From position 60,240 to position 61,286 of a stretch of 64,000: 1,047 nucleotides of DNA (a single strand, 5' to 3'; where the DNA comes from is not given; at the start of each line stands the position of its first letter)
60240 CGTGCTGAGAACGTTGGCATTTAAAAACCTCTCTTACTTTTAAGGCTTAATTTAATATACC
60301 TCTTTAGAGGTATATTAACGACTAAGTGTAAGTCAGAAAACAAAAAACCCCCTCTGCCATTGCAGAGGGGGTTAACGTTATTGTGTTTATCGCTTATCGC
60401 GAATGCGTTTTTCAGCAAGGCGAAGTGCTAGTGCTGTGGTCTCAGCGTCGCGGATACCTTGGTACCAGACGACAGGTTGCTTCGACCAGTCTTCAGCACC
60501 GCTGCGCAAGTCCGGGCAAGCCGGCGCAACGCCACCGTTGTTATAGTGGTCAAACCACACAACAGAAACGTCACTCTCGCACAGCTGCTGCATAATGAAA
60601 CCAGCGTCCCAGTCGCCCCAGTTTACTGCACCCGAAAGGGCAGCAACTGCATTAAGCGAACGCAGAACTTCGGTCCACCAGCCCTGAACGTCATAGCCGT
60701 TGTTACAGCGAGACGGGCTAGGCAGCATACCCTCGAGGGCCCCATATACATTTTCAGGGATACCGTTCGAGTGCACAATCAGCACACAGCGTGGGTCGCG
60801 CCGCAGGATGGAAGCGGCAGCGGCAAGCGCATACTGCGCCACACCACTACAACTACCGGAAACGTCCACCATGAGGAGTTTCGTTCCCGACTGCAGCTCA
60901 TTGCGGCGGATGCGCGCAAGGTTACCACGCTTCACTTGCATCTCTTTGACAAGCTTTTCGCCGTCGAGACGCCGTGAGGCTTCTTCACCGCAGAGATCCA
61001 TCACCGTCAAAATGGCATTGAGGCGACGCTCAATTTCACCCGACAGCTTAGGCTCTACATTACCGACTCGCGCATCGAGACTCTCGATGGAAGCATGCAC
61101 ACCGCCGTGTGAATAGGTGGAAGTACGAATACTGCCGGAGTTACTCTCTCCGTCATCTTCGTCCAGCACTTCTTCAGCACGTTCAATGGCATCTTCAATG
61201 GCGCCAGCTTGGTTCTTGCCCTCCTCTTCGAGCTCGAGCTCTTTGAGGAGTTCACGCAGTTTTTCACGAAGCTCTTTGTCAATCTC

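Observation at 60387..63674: Foreign-composition MoxR-type AAA+ ATPase plus a membrane-anchored, acidic-linker VWA-like protein: a two-gene module of unknown function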

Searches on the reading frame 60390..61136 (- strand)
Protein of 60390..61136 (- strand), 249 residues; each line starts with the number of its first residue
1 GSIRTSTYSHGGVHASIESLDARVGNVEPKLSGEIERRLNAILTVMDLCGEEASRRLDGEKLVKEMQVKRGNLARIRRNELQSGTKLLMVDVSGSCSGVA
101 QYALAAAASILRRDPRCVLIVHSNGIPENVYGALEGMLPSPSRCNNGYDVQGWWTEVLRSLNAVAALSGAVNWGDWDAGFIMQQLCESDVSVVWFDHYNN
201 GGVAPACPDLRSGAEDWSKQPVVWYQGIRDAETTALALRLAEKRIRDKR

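Call 16: find_homologous_proteins(query=window:60390-61136:-, max_evalue=0.01)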
Query window:60390-61136:- (249 aa): 2 proteins with E <= 0.01 among 1253 candidates.
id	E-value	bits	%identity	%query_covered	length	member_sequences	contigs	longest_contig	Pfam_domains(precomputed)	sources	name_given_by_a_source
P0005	1.0e-56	210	47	96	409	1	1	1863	-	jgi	jgi:hypothetical protein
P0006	7.4e-39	152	51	60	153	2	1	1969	-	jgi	jgi:hypothetical protein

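Call 17: search_solved_structures(query=window:60390-61136:-, max_evalue=10)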
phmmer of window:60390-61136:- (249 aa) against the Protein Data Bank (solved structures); distinct sequences matched with E-value up to 10: 0.

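Call 31: predict_structure(alignment_id=A2)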
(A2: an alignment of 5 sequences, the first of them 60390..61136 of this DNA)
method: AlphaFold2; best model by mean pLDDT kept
length: 249 residues; sequences in the alignment: 5
mean_pLDDT: 65.6   pTM: 0.67
mean pLDDT of the five models: 65.6, 64.7, 60.6, 53.7, 50.2
residues with pLDDT >= 90: 7; 70-90: 105; 50-70: 77; < 50: 60
segments of 3 or more residues with pLDDT < 50: 1-7, 9-13, 48-63, 65-83, 145-147, 163-170
pLDDT, mean of each block of 10 residues (from residue 1): 43 56 74 86 67 36 45 36 63 64 78 69 57 61 54 67 48 61 76 81 85 83 87 88 78
secondary structure, 60 per line:
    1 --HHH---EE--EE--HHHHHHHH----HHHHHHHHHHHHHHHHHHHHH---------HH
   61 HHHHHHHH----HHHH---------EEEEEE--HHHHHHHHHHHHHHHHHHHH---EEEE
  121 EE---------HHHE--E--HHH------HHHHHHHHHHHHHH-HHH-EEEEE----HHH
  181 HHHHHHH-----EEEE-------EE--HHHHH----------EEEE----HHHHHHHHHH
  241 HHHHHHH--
elements in order: H17-24 H29-49 H59-68 H73-76 E86-91 H94-113 E117-122 H150-163 E169-173 H178-187 E193-196 H208-212 E223-226 H231-247

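Call 32: search_protein_representatives(alignment_id=A2)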
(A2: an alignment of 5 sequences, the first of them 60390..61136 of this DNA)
Query: 5 sequences, 249 profile positions. Proteins with E-value up to 0.001 (for the whole library): 332; up to 1e-10: 216; up to 1e-30: 60. The best 150 are listed.
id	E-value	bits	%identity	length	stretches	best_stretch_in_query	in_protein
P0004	1.1e-134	464.2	-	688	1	1-249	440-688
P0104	7.2e-87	307.5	-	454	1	5-247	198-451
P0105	4.7e-86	304.9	-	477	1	5-243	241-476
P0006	3.0e-69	249.8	-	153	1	99-249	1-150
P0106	6.2e-53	196.4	-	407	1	21-243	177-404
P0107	4.4e-50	187.1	-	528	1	29-246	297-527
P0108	2.9e-48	181.1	-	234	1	4-244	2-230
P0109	1.1e-47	179.2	-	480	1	7-247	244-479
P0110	8.5e-47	176.3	-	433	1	10-243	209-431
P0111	4.9e-46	173.8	-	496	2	170-245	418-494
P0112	7.0e-45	170.0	-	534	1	18-241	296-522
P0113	8.0e-45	169.8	-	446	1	4-242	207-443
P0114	1.3e-43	165.9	-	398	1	13-245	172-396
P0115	2.6e-43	164.9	-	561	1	8-244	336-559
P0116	3.0e-43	164.7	-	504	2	167-247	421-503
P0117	7.0e-43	163.5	-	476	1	7-245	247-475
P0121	5.0e-42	160.7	-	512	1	6-248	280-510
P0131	1.2e-39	152.9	-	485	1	4-247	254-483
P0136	1.3e-38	149.5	-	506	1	8-244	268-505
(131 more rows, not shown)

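Call 35: fold_search(model_id=the predicted structure, library=pdb)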
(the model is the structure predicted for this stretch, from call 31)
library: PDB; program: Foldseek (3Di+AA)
matches with E <= 10: 495; with E <= 0.001: 0
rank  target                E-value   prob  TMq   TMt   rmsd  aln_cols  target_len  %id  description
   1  6g80_B                7.3e-02  0.23  0.16  0.17  14.8       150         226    9  Structure of Mycobacterium hassiacum MeT1 from orthorhombic crystals. (released 2019-01-16)
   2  5dbo_B                1.1e-01  0.12  0.19  0.16  17.8       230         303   14  Crystal structure of the tetrameric eIF2B-beta2-delta2 complex from C. thermophilum (released 2015-10-07)
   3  2vro_A                2.3e-01  0.11  0.21  0.11  18.5       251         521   11  Crystal structure of aldehyde dehydrogenase from Burkholderia xenovorans LB400 (released 2008-04-22)
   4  1xdz                  2.3e-01  0.10  0.20  0.20  18.4       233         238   10  Crystal Structure of Gram_Positive Bacillus subtilis Glucose inhibited Division protein B (gidB), Structural genomics, M (released 2004-10-26)
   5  3oaa_G                2.7e-01  0.08  0.19  0.17  19.1       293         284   14  Structure of the E.coli F1-ATP synthase inhibited by subunit Epsilon (released 2011-05-25)
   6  6g80_C                2.9e-01  0.13  0.16  0.18  14.7       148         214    9  Structure of Mycobacterium hassiacum MeT1 from orthorhombic crystals. (released 2019-01-16)
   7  3b9p                  3.1e-01  0.06  0.15  0.14  17.6       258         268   11  Spastin (released 2008-01-22)
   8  5f2k_B                3.9e-01  0.14  0.17  0.13  16.4       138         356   12  Crystal structure of mycobacterial fatty acid O-methyltransferase in complex with SAH and octanoate (released 2015-12-30)
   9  8g08_G                3.9e-01  0.07  0.20  0.18  21.5       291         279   11  Cryo-EM structure of SQ31f-bound Mycobacterium smegmatis ATP synthase rotational state 1 (backbone model) (released 2023-02-15)
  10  6onn_A                4.4e-01  0.03  0.12  0.09  17.4       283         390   14  Crystal structure of 8-amino-7-oxononanoate synthase from Burkholderia phymatum (released 2019-05-01)
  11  2qdx                  4.7e-01  0.11  0.22  0.22   9.8       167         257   10  P.Aeruginosa Fpr with FAD (released 2007-10-30)
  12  6vr6_A                4.7e-01  0.08  0.20  0.12  16.3       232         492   11  Structure of ALDH9A1 complexed with NAD+ in space group P1 (released 2020-08-05)
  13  9vkq_G                5.0e-01  0.06  0.19  0.17  22.3       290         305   13  Cryo-EM structure of F-ATP synthase from Mycobacteroides abscessus (Rotational State 2) (released 2026-01-14)
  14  3cis_B                5.3e-01  0.15  0.24  0.21  11.1       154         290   11  The Crystal Structure of Rv2623 from Mycobacterium tuberculosis (released 2009-03-17)
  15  4imp_D                5.3e-01  0.08  0.16  0.09  10.6       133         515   12  The missing linker: a dimerization motif located within polyketide synthase modules (released 2013-03-27)
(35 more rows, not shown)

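Call 36: search_protein_families(library=pfam, alignment_id=A3, max_evalue=0.01)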
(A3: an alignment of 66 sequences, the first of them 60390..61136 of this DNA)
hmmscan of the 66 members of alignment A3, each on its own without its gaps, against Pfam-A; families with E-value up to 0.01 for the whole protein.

A. member 1, window:60390-61136:- (249 aa): 0 families

B. families by the number of members that match (of 66 scanned): 3 families
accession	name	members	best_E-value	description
PF05762.20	VWA_CoxE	20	8.6e-06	VWA domain containing CoxE-like protein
PF09073.15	BUD22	1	0.0013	BUD22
PF13537.11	GATase_7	1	0.0094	Glutamine amidotransferase domain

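Call 37: search_solved_structures(query=A3, max_evalue=10, show_alignments=3)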
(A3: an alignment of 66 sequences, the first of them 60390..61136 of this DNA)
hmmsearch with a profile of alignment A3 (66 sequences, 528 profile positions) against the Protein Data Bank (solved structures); distinct sequences matched with E-value up to 10: 8.
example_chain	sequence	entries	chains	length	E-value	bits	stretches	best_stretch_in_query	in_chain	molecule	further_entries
6w2s_2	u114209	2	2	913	0.00027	23.6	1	83-274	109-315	Eukaryotic translation initiation factor 3 subunit C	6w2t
6yam_v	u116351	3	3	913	0.00027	23.6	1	83-274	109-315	Eukaryotic translation initiation factor 3 subunit C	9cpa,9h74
7a09_C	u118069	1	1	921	0.00047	22.8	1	83-264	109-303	Eukaryotic translation initiation factor 3 subunit C,Eukaryotic translation initiation fac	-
28zx_c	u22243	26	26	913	0.00057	22.5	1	83-274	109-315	Eukaryotic translation initiation factor 3 subunit C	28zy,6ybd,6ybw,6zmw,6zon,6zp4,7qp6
5a5t_C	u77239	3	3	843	0.0037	19.8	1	85-274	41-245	EUKARYOTIC TRANSLATION INITIATION FACTOR 3 SUBUNIT C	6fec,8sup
9e2g_1V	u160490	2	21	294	1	11.8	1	126-219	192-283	Cilia- and flagella-associated protein 20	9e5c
6zj3_SK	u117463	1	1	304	4.5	9.6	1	128-221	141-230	Ribosomal protein eS8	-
8ia0_CZ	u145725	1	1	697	8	8.8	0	231-341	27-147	PUM-HD domain-containing protein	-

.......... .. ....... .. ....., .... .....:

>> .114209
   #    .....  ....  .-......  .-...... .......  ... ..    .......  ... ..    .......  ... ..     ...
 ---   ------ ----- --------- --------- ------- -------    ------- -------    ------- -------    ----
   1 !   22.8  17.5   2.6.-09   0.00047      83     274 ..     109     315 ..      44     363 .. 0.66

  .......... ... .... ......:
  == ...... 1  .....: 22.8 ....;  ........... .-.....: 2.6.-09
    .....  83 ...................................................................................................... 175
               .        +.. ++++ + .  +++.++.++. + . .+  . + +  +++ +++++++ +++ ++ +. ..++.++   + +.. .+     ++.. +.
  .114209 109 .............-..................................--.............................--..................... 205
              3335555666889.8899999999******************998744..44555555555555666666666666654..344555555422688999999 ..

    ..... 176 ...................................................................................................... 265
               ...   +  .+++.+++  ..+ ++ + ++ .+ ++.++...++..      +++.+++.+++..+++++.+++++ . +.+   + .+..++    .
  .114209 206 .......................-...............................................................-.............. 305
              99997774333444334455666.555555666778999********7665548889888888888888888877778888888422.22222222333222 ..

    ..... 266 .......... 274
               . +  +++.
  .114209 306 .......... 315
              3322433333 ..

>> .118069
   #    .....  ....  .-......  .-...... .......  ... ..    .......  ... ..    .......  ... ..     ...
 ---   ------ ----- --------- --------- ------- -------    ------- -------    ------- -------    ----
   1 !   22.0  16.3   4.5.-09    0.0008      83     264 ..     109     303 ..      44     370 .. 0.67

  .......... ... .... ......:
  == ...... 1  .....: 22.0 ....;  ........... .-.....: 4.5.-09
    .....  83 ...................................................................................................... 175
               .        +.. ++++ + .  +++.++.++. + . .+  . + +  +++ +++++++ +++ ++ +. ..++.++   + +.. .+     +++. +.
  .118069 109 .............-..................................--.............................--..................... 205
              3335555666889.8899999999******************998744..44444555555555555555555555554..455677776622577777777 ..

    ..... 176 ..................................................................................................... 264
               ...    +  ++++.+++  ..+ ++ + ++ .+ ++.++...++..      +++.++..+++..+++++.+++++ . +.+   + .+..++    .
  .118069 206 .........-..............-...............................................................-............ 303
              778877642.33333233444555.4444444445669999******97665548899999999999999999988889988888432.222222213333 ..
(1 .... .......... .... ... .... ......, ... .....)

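Call 40: search_solved_structures(query=A4, max_evalue=10, show_alignments=4)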
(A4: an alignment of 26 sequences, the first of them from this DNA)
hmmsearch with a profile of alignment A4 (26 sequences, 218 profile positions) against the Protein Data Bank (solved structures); distinct sequences matched with E-value up to 10: 23.
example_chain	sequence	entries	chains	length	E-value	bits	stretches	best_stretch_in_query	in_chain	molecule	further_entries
9hka_A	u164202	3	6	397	0.2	14.4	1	72-176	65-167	Inosine-5'-monophosphate dehydrogenase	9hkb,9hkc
8c26_B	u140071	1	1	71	0.33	13.7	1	75-129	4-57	Antitoxin ParD2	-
8sfk_D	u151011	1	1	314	0.36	13.6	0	79-110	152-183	Aryldialkylphosphatase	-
5w3u_A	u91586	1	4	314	0.37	13.5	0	80-110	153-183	Aryldialkylphosphatase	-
5w3z_A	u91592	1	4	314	0.37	13.5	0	80-110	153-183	Aryldialkylphosphatase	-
5w3w_A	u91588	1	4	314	0.38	13.5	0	80-110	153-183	Aryldialkylphosphatase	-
8sfb_D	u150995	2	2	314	0.44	13.3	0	79-110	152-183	Aryldialkylphosphatase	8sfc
8sf2_D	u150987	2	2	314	0.44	13.3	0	79-110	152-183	Aryldialkylphosphatase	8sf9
8sfd_D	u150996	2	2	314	0.45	13.3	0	80-110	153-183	Aryldialkylphosphatase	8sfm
8sfa_D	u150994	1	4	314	0.45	13.3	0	80-110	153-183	Aryldialkylphosphatase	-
5vri_A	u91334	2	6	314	0.45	13.3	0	80-110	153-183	Aryldialkylphosphatase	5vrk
4ker_A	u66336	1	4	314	0.45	13.3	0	80-110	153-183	Aryldialkylphosphatase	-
2vc5_A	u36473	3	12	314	0.45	13.3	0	80-110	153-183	ARYLDIALKYLPHOSPHATASE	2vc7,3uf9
4keu_A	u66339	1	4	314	0.45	13.3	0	80-110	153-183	Aryldialkylphosphatase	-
4kes_A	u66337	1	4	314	0.45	13.2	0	80-110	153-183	Aryldialkylphosphatase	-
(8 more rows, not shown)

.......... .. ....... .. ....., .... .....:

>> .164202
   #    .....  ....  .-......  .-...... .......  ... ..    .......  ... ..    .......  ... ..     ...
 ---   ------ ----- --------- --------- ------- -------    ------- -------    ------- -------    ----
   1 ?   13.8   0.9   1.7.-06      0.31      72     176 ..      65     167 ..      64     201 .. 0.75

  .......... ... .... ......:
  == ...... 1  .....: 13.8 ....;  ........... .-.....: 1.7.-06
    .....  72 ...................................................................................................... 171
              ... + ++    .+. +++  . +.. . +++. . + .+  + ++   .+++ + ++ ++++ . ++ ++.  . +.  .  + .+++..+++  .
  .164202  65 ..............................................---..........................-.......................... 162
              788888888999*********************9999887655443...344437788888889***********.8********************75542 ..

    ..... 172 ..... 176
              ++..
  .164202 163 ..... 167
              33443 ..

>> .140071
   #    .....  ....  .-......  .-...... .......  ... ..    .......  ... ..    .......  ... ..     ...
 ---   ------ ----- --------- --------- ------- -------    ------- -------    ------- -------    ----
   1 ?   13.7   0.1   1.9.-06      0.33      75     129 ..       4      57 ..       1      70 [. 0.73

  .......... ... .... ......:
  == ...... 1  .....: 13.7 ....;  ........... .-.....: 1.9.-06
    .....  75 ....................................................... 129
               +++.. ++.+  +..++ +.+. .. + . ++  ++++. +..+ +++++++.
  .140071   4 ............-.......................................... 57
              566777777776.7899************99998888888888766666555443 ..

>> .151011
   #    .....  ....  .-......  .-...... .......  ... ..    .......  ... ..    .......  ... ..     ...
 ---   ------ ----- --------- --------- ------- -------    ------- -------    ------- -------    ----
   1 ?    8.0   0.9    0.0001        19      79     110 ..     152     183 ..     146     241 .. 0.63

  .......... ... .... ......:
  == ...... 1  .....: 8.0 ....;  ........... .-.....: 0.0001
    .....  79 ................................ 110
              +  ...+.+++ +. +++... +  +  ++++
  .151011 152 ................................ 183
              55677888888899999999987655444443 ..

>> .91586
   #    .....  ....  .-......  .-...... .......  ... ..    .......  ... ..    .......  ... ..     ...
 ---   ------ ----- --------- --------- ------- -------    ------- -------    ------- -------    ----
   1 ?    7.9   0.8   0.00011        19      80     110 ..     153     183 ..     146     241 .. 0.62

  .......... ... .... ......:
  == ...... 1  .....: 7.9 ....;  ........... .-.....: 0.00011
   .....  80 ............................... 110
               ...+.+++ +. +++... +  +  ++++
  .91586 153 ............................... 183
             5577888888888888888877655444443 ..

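Call 42: search_dna_similar(query=window:60390-61136:-, collection=phages, mode=protein, max_evalue=0.001, max_rows=30)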
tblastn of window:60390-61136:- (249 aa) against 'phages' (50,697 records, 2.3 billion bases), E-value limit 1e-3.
No match.

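Call 48: predict_structure(alignment_id=A4)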
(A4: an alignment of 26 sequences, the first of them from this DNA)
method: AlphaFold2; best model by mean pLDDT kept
length: 225 residues; sequences in the alignment: 26
mean_pLDDT: 88.2   pTM: 0.84
mean pLDDT of the five models: 88.2, 88.0, 87.4, 87.1, 86.7
residues with pLDDT >= 90: 166; 70-90: 26; 50-70: 19; < 50: 14
segments of 3 or more residues with pLDDT < 50: 28-33, 51-56
pLDDT, mean of each block of 10 residues (from residue 1): 88 97 65 60 59 58 96 92 97 96 96 92 85 94 95 95 96 92 96 97 96 97 88
secondary structure, 60 per line:
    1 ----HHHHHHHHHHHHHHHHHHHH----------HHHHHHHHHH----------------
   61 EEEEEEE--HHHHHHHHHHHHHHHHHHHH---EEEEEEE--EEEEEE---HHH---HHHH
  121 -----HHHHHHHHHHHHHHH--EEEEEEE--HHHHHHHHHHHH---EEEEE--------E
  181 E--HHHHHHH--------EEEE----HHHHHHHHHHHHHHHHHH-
elements in order: H5-24 H35-44 E61-67 H70-89 E93-99 E102-107 H117-120 H126-140 E143-149 H152-163 E167-171 H184-190 E199-202 H207-224

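Call 53: fold_search(model_id=the predicted structure, library=pdb)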
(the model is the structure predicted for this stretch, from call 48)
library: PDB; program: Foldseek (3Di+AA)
matches with E <= 10: 898; with E <= 0.001: 0
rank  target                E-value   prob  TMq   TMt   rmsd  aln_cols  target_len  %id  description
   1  3jte                  2.2e-02  0.84  0.31  0.46   5.9       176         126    9  Crystal structure of response regulator receiver domain Protein from clostridium thermocellum (released 2009-09-22)
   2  8wpq                  2.2e-02  0.51  0.33  0.25  12.2       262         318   13  Anabaena McyI R166M with prebound NAD and citrate (released 2024-10-16)
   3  9gjf_H                2.6e-02  0.77  0.38  0.14   8.9       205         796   10  Entamoeba histolytica Gal/GalNAc lectin in presence of monoclonal antibody CP33-H/L-LA22, mode 3 (released 2026-02-11)
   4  8wps                  2.9e-02  0.47  0.34  0.26  12.5       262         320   12  Anabaena McyI R166M with prebound NAD and malate (released 2024-10-16)
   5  3wr5_D                4.0e-02  0.41  0.32  0.22  11.2       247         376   13  Structural basis on the efficient CO2 reduction of acidophilic formate dehydrogenase (released 2015-02-25)
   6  6tb6                  6.2e-02  0.44  0.35  0.24  10.8       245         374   12  Crystal structure of formate dehydrogenase FDH2 D222S/Q223R enzyme from Granulicella mallensis MP5ACTX8 in complex with  (released 2020-08-05)
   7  8wpr                  6.6e-02  0.33  0.33  0.25  12.0       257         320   12  Anabaena McyI R166A with prebound NAD and malate (released 2024-10-16)
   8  8fd7_D                7.4e-02  0.51  0.33  0.11   7.7       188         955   17  Structure of the human L-type voltage-gated calcium channel Cav1.2 complexed with gabapentin (released 2023-03-22)
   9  4d7a_D                8.4e-02  0.44  0.32  0.30   8.1       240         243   10  Crystal structure of E. coli tRNA N6-threonylcarbamoyladenosine dehydratase, TcdA, in complex with AMP at 1.801 Angstr (released 2015-05-06)
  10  5o5j_V                8.4e-02  0.35  0.31  0.31  14.7       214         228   10  Structure of the 30S small ribosomal subunit from Mycobacterium smegmatis (released 2017-07-12)
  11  9jnr_B                8.4e-02  0.35  0.35  0.26  11.9       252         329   11  McyI-MCLR co-crystal (released 2025-10-01)
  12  2cdb_A                8.4e-02  0.33  0.32  0.22  12.2       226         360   12  Sulfolobus solfataricus Glucose Dehydrogenase 1 in complex with NADP and glucose (released 2006-03-22)
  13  2cd9_B                1.0e-01  0.35  0.33  0.23  10.8       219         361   10  Sulfolobus solfataricus Glucose Dehydrogenase 1 - apo form (released 2006-03-22)
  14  2acv_B                1.0e-01  0.28  0.26  0.16  12.6       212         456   12  Crystal Structure of Medicago truncatula UGT71G1 (released 2005-11-15)
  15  4iil                  1.1e-01  0.63  0.37  0.28  10.6       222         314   13  Crystal Structure of RfuA (TP0298) of T. pallidum Bound to Riboflavin (released 2013-02-27)
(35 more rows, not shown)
